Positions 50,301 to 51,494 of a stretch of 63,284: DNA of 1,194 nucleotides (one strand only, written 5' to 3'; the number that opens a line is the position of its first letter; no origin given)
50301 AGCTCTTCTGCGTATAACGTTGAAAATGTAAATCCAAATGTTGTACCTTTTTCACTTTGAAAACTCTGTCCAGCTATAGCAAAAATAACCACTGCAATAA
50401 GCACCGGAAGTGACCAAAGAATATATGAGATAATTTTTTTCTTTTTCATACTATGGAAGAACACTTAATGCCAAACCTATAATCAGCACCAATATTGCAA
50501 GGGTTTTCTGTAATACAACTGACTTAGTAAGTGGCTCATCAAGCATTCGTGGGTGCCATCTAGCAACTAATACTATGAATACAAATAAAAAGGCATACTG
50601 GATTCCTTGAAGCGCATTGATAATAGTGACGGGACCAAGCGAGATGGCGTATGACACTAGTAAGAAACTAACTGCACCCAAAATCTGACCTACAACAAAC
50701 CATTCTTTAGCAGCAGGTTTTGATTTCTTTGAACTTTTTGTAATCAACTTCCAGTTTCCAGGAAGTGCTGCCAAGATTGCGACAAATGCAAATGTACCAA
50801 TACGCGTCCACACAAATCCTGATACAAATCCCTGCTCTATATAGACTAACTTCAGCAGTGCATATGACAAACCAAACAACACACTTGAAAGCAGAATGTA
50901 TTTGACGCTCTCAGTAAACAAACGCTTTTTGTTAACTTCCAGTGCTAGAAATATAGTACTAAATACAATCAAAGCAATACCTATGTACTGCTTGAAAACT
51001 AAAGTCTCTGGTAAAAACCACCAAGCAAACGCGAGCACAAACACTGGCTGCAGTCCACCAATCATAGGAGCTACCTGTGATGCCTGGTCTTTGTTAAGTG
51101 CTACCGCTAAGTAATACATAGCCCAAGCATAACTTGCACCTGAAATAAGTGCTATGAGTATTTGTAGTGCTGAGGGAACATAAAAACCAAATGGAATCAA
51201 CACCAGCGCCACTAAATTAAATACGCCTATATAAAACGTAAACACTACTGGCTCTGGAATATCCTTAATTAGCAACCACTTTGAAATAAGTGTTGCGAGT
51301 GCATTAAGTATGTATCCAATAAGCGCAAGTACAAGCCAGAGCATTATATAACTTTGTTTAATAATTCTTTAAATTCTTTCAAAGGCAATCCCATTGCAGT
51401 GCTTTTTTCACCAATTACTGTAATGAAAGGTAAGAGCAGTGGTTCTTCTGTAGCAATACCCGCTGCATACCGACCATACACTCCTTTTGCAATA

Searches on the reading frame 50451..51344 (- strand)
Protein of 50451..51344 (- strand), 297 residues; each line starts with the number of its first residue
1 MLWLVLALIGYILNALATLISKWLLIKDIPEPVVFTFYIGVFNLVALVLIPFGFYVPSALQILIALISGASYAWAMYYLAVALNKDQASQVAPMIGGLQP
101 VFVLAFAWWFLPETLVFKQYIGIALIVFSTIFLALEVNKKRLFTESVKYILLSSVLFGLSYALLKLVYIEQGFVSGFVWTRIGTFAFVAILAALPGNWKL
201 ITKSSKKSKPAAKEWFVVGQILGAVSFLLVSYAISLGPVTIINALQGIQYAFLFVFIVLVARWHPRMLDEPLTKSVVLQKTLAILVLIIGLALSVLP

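Call 24: search_protein_families(library=pfam, proteins=[window:50451-51344:-], max_evalue=0.001)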
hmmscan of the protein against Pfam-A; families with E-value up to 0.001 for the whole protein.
window:50451-51344:- (297 aa): 1 family
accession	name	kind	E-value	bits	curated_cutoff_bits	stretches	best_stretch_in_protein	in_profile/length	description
PF00892.27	EamA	-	4e-08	34.1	28.2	1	2-133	2-133/135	EamA-like transporter family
